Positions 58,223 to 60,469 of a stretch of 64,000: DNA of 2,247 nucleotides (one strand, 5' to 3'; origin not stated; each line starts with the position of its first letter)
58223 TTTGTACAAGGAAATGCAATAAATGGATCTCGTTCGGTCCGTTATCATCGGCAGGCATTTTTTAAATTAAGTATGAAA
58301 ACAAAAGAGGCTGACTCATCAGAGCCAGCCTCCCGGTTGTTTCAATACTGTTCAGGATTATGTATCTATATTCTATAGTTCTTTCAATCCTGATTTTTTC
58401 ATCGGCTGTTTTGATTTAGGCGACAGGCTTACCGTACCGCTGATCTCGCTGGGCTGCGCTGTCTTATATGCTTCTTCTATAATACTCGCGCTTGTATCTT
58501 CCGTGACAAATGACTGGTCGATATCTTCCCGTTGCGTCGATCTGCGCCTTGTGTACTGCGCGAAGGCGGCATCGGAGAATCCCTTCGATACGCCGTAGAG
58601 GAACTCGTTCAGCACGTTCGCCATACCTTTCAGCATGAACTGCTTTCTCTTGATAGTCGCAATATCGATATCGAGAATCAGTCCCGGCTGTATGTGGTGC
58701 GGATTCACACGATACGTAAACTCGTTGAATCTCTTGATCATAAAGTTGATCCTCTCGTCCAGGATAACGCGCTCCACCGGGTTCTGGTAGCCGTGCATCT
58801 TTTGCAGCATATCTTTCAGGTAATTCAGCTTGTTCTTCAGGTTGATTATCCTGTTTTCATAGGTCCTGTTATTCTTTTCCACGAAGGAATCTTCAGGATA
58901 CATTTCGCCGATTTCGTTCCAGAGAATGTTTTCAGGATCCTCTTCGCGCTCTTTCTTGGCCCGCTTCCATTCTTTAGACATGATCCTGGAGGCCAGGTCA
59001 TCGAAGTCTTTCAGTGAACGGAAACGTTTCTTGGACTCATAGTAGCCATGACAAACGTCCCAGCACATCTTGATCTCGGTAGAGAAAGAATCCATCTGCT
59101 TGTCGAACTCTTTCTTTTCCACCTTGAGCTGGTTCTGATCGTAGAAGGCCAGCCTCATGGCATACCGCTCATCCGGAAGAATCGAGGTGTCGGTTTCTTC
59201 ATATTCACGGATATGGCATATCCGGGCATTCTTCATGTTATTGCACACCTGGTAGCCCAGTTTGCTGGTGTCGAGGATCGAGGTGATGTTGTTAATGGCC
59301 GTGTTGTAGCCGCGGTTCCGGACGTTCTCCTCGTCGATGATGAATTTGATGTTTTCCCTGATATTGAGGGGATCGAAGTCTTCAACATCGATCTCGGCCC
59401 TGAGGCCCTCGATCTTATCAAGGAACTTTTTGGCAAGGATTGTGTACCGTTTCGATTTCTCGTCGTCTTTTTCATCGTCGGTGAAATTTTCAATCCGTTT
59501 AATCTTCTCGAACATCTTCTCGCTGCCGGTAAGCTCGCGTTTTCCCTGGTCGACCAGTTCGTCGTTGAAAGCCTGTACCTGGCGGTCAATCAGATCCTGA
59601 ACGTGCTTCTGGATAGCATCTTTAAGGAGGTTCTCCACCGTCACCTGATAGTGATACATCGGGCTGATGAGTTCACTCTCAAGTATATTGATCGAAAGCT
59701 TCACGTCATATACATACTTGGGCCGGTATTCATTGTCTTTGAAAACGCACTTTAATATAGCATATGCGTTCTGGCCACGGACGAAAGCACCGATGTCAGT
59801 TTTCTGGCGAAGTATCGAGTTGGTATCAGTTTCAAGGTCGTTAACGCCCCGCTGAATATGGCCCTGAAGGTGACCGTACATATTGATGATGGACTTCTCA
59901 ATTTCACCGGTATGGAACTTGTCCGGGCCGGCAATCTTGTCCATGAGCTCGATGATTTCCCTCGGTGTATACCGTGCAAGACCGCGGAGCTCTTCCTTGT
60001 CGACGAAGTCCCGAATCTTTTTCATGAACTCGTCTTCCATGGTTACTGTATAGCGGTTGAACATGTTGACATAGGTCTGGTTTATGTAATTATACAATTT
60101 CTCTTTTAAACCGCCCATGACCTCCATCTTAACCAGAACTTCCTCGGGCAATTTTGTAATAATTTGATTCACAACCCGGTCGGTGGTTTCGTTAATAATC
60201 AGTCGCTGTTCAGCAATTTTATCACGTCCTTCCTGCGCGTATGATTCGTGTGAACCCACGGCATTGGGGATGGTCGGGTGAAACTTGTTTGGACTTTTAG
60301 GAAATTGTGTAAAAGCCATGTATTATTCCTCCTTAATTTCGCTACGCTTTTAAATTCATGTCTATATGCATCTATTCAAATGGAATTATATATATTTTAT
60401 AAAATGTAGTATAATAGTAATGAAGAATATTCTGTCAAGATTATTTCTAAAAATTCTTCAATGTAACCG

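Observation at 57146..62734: Run of four low-GC genes of unknown function including a VWA-TM-FHA-like membrane protein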

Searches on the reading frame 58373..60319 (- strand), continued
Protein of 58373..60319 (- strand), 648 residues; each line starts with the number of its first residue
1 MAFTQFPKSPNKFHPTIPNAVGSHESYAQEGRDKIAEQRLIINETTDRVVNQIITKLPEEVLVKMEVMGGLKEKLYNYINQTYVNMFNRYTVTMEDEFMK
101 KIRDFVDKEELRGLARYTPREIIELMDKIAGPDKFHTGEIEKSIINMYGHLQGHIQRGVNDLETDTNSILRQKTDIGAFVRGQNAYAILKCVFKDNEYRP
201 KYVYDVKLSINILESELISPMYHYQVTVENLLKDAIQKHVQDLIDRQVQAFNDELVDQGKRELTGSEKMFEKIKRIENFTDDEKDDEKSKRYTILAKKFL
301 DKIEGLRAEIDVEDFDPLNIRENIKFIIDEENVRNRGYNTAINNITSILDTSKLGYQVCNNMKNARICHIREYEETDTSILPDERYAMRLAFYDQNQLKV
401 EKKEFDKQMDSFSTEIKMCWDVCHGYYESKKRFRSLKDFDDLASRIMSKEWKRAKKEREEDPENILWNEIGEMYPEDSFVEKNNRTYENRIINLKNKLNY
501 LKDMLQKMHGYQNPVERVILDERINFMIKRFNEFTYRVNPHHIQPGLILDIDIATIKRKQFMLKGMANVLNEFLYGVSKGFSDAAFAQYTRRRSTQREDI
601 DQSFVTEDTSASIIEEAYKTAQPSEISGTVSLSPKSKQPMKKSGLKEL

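Call 71: find_encoding_contigs(protein=P0249, flank=7000, max_places=1)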
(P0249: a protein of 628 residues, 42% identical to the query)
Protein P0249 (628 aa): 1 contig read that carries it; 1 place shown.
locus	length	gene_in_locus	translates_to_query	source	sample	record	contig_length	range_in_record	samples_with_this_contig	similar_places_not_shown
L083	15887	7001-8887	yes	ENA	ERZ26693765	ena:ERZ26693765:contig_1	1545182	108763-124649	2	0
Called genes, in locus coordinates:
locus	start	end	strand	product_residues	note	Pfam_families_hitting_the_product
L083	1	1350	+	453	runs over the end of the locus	PF00890:FAD_binding_2 (faint), PF02737:3HCDH_N (faint), PF03486:HI0933_like (faint), PF07992:Pyr_redox_2, PF12831:FAD_oxidored (faint), PF13738:Pyr_redox_3, PF00070:Pyr_redox, PF02852:Pyr_redox_dim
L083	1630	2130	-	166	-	PF01288:HPPK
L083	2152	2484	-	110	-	-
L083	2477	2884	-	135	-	PF02391:MoaE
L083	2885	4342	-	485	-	PF00883:Peptidase_M17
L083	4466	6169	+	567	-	PF03717:PBP_dimer, PF00905:Transpeptidase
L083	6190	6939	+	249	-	PF06271:RDD (weak)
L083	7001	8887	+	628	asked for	PF27473:CfpA_C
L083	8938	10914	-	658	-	PF22745:Nlig-Ia, PF01653:DNA_ligase_aden, PF03120:OB_DNA_ligase, PF03119:DNA_ligase_ZBD (faint), PF12826:HHH_2, PF00533:BRCT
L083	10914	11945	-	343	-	PF04748:Polysacc_deac_2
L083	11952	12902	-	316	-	PF03320:FBPase_glpX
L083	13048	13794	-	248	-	-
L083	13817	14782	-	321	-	PF00005:ABC_tran, PF08352:oligo_HPY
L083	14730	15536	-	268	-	PF21948:LplA-B_cat, PF03099:BPL_LplA_LipB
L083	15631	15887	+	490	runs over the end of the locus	-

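Call 72: find_encoding_contigs(protein=P0391, flank=7000, max_places=1)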
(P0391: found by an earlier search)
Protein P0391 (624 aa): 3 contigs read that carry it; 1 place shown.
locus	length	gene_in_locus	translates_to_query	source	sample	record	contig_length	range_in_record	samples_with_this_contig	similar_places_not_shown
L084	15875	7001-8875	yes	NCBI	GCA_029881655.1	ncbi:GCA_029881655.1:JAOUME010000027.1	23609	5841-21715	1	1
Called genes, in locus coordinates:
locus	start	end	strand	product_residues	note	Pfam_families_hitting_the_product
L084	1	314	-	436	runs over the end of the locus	-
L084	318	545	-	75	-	PF01206:TusA, PF10006:DUF2249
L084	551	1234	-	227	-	PF01814:Hemerythrin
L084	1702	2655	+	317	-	PF00056:Ldh_1_N, PF02866:Ldh_1_C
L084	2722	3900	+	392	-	PF08442:ATP-grasp_2, PF13549:ATP-grasp_5 (faint), PF24948:Citrate_synth_N, PF00549:Ligase_CoA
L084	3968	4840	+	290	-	PF02629:CoA_binding, PF13380:CoA_binding_2 (faint), PF00549:Ligase_CoA, PF13607:Succ_CoA_lig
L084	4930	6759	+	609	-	PF00496:SBP_bac_5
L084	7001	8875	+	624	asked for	PF27473:CfpA_C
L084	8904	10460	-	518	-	-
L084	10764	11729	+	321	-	-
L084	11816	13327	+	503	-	-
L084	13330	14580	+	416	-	PF04344:CheZ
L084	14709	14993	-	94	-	-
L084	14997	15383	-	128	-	PF03646:FlaG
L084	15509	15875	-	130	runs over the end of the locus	-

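Call 88: search_protein_families(library=pfam, proteins=[L027:10383-11651:+, L027:11661-12176:+, L027:12201-12662:+, L027:12668-13813:+, L054:10426-11262:+, L054:11229-12284:+, L054:12311-13204:+, L080:7266-7841:-, L081:7160-7720:-], max_evalue=0.01)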
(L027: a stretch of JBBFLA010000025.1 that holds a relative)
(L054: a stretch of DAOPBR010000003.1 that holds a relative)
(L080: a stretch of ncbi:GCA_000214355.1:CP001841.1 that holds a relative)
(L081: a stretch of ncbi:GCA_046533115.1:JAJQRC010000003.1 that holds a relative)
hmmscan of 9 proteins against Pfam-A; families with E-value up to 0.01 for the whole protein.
L027:10383-11651:+ (422 aa): 6 families
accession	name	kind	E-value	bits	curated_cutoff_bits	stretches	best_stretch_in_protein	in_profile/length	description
PF07885.22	Ion_trans_2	-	2.3e-15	56.7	22.5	1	47-138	2-78/79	Ion channel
PF22614.2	Slo-like_RCK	-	4e-14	52.7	24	1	153-266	2-117/119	Calcium-activated potassium channel slowpoke-like RCK domain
PF00520.37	Ion_trans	-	9.8e-13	48.3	25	1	39-143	128-239/241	Ion transport protein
PF02254.24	TrkA_N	-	1.3e-09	38.8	23.8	1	184-289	22-115/116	TrkA-N domain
PF00060.32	Lig_chan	-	3.5e-06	27.3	30.8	1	47-144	7-101/146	Ligand-gated ion channel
PF01007.26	IRK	-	0.0003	21.1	22.7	1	40-138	37-135/141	Inward rectifier potassium channel transmembrane domain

L027:11661-12176:+ (171 aa): 1 family
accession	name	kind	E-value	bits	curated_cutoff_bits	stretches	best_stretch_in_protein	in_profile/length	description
PF00027.35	cNMP_binding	-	4.4e-17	62.3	27.5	1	37-122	2-84/89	Cyclic nucleotide-binding domain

L027:12201-12662:+ (153 aa): 12 families
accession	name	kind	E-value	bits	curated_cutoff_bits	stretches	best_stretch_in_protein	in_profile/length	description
PF13174.12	TPR_6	-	1.1e-12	48.2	26.3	1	103-135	1-33/33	Tetratricopeptide repeat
PF13525.12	YfiO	-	1.9e-08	34.8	25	1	28-149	5-137/203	Outer membrane lipoprotein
PF07719.23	TPR_2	-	5.9e-07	29.6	27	0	65-96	1-32/34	Tetratricopeptide repeat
PF00515.34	TPR_1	-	2.6e-06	27.5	27.8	0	65-90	1-26/34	Tetratricopeptide repeat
PF13424.12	TPR_12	-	3.6e-06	27.5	30.1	1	65-129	3-72/77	Tetratricopeptide repeat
PF13428.12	TPR_14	-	1.2e-05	26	23.5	0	66-100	2-36/44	Tetratricopeptide repeat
PF13512.12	TPR_18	-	9.2e-05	23.1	21.9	1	86-143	86-143/145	Tetratricopeptide repeat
PF13181.12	TPR_8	-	0.00017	21.9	25.7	0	104-134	3-33/34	Tetratricopeptide repeat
PF14559.12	TPR_19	-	0.00019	22.1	25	1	76-138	2-62/68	Tetratricopeptide repeat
PF13432.12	TPR_16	-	0.00066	20.5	32.7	0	62-93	28-59/65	Tetratricopeptide repeat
PF25064.1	ARM_TT21_5th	-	0.0036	18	27.8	0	67-96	3-32/117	TT21 fifth ARM repeats domain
PF24575.1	TPR_Slam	-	0.009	16.9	35.2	0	79-138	25-83/104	Surface lipoprotein assembly modifier, N-terminal TPR repeats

L027:12668-13813:+ (381 aa): 11 families
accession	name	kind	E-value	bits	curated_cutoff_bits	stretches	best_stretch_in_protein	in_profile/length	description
PF00037.32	Fer4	-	1.8e-11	43.8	21.1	1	312-331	5-24/24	4Fe-4S binding domain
PF13237.11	Fer4_10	-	1.9e-08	34.5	25.5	1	309-354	3-52/53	4Fe-4S dicluster domain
PF12837.12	Fer4_6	-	1.4e-07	31.6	25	1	312-330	6-24/24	4Fe-4S binding domain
PF12797.12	Fer4_2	-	1.5e-07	31.3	24.5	1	312-327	7-22/22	4Fe-4S binding domain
PF12838.12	Fer4_7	-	1.8e-07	31.9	27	1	314-357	1-51/52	4Fe-4S dicluster domain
PF14697.11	Fer4_21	-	2.2e-07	31.4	35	1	338-365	2-30/59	4Fe-4S dicluster domain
PF13187.11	Fer4_9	-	5e-07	30.1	27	1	314-359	1-52/52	4Fe-4S dicluster domain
PF25160.1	LdpA_Fe-S-bd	-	0.00021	21.4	27.6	2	311-334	24-47/49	LdpA Fe-S cluster-binding domain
PF12800.12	Fer4_4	-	0.001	19.7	24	1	313-327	2-16/17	4Fe-4S binding domain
PF13484.11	Fer4_16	-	0.0015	19.7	30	1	314-345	1-30/66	4Fe-4S double cluster binding domain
PF12798.12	Fer4_3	-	0.0095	17.2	27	1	315-329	1-15/15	4Fe-4S binding domain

L054:10426-11262:+ (278 aa): 1 family
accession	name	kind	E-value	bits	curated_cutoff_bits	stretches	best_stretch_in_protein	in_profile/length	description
PF00494.24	SQS_PSY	-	7.5e-45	154.1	26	1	9-257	2-263/263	Squalene/phytoene synthase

L054:11229-12284:+ (351 aa): 1 family
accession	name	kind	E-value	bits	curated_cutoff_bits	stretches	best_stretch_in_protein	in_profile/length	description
PF00348.22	polyprenyl_synt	-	3.9e-49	167.6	27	1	39-300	6-249/251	Polyprenyl synthetase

L054:12311-13204:+ (297 aa): 8 families
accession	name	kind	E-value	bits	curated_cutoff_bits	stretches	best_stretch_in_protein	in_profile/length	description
PF00977.27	His_biosynth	-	1.5e-84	283.4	23.6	1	50-279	1-227/228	Histidine biosynthesis protein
PF03060.21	NMO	-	2.2e-09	37.6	28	1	199-274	145-226/331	Nitronate monooxygenase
PF01207.24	Dus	-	2.2e-08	34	20.4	1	107-161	172-227/311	Dihydrouridine synthase (Dus)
PF02581.23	TMP-TENI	-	9.1e-07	28.9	27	0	103-150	133-179/180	Thiamine monophosphate synthase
PF04309.18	G3P_antiterm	-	3.5e-05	23.7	27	0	107-149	127-169/173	Glycerol-3-phosphate responsive antiterminator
PF01180.27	DHO_dh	-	6.1e-05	22.8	27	0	105-154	224-275/291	Dihydroorotate dehydrogenase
PF05690.20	ThiG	-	7e-05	22.7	23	0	109-155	165-211/247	Thiazole biosynthesis protein ThiG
PF00478.31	IMPDH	-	0.0012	18.4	25.6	0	236-274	202-239/345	IMP dehydrogenase / GMP reductase domain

L080:7266-7841:- (191 aa): 2 families
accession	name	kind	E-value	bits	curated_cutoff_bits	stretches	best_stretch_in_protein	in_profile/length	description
PF13768.12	VWA_3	-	0.00022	21.8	27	1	39-141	6-107/155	von Willebrand factor type A domain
PF13519.12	VWA_2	-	0.0061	17.6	27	1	37-139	2-105/107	von Willebrand factor type A domain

L081:7160-7720:- (186 aa): 1 family
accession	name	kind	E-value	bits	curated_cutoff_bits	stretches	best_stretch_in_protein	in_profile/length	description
PF13519.12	VWA_2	-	0.008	17.2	27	0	32-125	2-94/107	von Willebrand factor type A domain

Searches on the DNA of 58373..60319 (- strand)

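Call 84: search_rna_families(sources=[L001, L004, L013, L015, L025, L035, L047, L060], threshold=gathering)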
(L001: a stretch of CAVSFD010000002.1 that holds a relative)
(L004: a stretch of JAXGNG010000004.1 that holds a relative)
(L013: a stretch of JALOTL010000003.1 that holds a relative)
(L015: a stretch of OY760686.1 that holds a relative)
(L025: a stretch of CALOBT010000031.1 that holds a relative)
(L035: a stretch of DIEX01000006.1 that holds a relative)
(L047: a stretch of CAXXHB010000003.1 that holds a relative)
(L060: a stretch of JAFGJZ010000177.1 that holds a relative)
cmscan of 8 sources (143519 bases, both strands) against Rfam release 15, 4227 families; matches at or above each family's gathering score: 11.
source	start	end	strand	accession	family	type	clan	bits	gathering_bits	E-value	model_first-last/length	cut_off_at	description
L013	5429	5610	-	RF00013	6S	Gene;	-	93.6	46.4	4.8e-17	1-187/187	no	6S / SsrS RNA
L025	5170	5356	-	RF00013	6S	Gene;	-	88.2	46.4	9.5e-16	1-187/187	no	6S / SsrS RNA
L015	5559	5741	-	RF00013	6S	Gene;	-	85.7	46.4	3.7e-15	1-187/187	no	6S / SsrS RNA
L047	5452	5631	-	RF00013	6S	Gene;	-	85.6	46.4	3.8e-15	1-187/187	no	6S / SsrS RNA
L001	4957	5132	-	RF00013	6S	Gene;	-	80.3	46.4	7.1e-14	1-187/187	no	6S / SsrS RNA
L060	14103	14175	-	RF00005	tRNA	Gene; tRNA;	CL00001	73.7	29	6.7e-14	1-71/71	no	tRNA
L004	5332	5507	-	RF00013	6S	Gene;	-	70.4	46.4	1.6e-11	1-187/187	no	6S / SsrS RNA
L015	13752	13825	+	RF00005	tRNA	Gene; tRNA;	CL00001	68.3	29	2.1e-12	1-71/71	no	tRNA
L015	17804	17877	+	RF00005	tRNA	Gene; tRNA;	CL00001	61.4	29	1.7e-10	1-71/71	no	tRNA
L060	14016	14097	-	RF00005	tRNA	Gene; tRNA;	CL00001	55.2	29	8.3e-09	1-71/71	no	tRNA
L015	17889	17947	+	RF00005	tRNA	Gene; tRNA;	CL00001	43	29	1.9e-05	1-56/71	3'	tRNA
